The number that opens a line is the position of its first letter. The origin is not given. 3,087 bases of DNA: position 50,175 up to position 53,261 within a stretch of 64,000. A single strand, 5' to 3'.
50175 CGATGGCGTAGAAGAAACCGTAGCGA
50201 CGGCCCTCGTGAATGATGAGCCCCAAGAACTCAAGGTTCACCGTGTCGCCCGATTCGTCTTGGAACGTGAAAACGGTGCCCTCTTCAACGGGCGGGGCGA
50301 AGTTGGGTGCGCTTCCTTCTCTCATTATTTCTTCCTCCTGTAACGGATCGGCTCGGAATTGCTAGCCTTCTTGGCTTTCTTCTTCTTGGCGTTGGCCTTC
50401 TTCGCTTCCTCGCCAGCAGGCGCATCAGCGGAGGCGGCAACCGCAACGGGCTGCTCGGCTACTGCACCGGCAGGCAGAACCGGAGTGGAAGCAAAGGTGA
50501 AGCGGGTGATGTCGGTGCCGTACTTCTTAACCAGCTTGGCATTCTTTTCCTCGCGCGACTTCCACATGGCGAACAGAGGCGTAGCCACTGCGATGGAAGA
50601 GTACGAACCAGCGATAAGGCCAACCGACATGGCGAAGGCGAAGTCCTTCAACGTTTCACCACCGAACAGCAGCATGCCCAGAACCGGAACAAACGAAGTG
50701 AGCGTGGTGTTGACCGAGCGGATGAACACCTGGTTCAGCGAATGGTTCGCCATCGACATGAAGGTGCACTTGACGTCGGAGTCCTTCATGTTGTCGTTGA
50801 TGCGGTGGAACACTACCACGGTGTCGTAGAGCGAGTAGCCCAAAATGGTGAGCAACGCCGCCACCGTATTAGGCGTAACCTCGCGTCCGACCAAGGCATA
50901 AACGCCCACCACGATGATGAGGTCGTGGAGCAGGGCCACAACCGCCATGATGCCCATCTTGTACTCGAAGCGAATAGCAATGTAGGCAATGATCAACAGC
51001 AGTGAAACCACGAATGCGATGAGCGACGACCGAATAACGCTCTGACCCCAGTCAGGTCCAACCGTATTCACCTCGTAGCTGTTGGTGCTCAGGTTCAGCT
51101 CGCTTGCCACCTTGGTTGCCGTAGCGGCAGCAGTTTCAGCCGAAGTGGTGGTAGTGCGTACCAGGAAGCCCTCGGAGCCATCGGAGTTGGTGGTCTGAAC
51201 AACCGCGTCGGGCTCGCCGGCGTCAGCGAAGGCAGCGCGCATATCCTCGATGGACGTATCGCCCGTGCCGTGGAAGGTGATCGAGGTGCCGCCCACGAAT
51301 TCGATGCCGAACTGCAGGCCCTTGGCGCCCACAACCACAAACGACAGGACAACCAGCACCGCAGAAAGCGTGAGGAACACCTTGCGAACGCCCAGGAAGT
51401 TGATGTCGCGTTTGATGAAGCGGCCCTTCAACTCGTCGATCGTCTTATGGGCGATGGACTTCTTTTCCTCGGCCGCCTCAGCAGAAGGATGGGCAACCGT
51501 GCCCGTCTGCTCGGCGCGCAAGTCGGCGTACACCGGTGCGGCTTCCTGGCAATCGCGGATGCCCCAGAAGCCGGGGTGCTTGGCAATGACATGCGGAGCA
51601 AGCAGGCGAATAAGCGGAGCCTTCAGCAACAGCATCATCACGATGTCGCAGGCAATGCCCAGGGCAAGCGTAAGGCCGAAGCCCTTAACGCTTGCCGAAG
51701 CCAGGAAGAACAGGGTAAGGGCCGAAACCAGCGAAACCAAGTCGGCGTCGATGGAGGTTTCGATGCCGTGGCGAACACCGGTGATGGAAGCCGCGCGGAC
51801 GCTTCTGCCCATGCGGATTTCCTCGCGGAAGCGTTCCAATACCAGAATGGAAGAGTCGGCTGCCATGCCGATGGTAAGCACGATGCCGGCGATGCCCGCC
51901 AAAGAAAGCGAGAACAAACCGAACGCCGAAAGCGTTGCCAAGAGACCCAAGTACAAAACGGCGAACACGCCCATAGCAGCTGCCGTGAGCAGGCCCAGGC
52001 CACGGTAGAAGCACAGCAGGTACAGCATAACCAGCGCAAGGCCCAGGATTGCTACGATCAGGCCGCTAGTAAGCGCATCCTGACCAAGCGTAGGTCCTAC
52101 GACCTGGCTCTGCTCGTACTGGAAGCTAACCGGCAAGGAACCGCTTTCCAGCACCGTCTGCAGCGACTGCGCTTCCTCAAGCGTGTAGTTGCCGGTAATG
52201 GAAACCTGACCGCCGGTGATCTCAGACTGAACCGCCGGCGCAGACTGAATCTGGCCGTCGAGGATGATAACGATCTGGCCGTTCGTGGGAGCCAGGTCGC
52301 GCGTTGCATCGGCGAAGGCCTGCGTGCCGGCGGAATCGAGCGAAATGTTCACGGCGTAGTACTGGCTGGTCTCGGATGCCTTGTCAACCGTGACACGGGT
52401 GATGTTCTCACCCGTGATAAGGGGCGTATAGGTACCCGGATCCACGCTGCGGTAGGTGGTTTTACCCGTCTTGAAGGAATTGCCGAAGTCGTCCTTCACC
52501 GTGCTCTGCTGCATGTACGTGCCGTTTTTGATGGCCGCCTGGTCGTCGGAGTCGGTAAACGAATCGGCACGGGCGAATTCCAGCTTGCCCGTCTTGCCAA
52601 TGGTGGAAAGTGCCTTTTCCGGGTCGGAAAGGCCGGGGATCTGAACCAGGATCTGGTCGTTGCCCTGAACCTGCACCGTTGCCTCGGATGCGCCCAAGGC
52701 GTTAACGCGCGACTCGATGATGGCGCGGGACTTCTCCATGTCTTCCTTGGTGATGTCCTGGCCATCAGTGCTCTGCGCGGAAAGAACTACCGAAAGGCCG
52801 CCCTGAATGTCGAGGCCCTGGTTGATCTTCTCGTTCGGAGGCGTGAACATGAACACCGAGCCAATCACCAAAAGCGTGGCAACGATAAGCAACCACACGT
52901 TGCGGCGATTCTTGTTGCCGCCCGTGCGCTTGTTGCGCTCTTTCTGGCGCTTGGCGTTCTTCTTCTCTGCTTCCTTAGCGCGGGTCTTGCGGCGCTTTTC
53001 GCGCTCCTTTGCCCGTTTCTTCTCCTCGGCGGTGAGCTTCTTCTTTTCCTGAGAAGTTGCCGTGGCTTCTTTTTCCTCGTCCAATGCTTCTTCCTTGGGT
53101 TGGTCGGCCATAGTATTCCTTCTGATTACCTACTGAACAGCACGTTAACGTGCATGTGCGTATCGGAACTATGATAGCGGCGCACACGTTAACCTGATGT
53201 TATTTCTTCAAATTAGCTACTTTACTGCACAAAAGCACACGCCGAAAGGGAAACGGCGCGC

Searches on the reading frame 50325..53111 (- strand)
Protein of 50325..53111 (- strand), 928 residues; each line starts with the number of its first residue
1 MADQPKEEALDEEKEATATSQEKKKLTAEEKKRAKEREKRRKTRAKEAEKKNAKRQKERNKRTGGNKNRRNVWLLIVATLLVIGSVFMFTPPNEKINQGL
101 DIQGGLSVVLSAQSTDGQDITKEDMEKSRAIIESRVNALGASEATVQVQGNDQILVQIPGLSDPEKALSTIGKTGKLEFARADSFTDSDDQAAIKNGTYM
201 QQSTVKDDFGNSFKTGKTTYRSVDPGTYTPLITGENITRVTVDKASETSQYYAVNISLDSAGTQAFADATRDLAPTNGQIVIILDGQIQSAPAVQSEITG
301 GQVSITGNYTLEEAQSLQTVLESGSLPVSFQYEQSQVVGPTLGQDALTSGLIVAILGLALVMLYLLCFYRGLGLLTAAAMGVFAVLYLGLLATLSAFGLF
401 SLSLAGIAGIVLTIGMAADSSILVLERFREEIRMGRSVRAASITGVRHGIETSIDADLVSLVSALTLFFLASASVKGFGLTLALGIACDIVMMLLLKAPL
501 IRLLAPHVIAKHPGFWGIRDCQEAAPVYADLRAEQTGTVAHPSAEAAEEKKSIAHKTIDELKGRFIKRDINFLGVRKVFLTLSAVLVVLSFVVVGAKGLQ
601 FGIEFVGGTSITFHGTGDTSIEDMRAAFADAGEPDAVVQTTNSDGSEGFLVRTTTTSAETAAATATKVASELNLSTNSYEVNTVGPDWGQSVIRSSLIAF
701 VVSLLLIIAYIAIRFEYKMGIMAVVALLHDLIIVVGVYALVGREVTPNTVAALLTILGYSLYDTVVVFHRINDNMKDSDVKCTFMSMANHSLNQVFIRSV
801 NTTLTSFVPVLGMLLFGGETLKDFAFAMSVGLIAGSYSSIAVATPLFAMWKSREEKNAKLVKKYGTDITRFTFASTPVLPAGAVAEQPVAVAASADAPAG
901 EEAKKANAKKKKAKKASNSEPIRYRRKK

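Call 61: find_encoding_contigs(protein=window:50325-53111:-, flank=10000, max_places=4)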
Protein window:50325-53111:- (928 aa): 4 contigs read that carry it; 3 places shown.
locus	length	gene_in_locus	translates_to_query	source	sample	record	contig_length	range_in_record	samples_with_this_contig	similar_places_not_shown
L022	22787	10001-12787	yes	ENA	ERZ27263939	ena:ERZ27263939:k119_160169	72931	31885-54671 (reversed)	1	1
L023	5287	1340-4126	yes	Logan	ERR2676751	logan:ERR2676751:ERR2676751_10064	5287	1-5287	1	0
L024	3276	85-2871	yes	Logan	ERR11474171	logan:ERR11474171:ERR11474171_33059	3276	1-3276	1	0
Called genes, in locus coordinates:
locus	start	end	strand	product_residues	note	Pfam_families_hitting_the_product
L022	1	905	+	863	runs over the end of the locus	PF01926:MMR_HSR1, PF02421:FeoB_N, PF17910:FeoB_Cyto, PF07670:Gate, PF07664:FeoB_C, PF07670:Gate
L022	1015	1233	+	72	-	PF12669:FeoB_associated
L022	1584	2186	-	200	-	PF01174:SNO, PF07685:GATase_3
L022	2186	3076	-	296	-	PF01680:SOR_SNZ, PF05690:ThiG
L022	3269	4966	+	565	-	PF00392:GntR, PF00155:Aminotran_1_2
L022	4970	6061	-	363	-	PF01936:NYN, PF12872:OST-HTH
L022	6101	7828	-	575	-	PF02677:QueH, PF02547:Queuosine_synth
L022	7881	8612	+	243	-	PF00702:Hydrolase, PF13419:HAD_2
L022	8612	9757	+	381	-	PF01702:TGT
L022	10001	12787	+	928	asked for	PF07549:Sec_GG (faint), PF21760:SecD_1st, PF22599:SecDF_P1_head, PF02355:SecD_SecF_C, PF03176:MMPL (weak), PF02355:SecD_SecF_C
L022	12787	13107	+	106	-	-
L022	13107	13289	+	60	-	-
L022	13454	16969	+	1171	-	PF04563:RNA_pol_Rpb2_1, PF04561:RNA_pol_Rpb2_2, PF04565:RNA_pol_Rpb2_3, PF10385:RNA_pol_Rpb2_45, PF00562:RNA_pol_Rpb2_6, PF04560:RNA_pol_Rpb2_7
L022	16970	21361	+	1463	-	PF04997:RNA_pol_Rpb1_1, PF00623:RNA_pol_Rpb1_2, PF04983:RNA_pol_Rpb1_3, PF05000:RNA_pol_Rpb1_4, PF04998:RNA_pol_Rpb1_5, PF03118:RNA_pol_A_CTD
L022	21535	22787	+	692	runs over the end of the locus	PF01757:Acyl_transf_3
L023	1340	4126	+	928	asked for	PF07549:Sec_GG (faint), PF21760:SecD_1st, PF22599:SecDF_P1_head, PF02355:SecD_SecF_C, PF03176:MMPL (weak), PF02355:SecD_SecF_C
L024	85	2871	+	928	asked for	PF07549:Sec_GG (faint), PF21760:SecD_1st, PF22599:SecDF_P1_head, PF02355:SecD_SecF_C, PF03176:MMPL (weak), PF02355:SecD_SecF_C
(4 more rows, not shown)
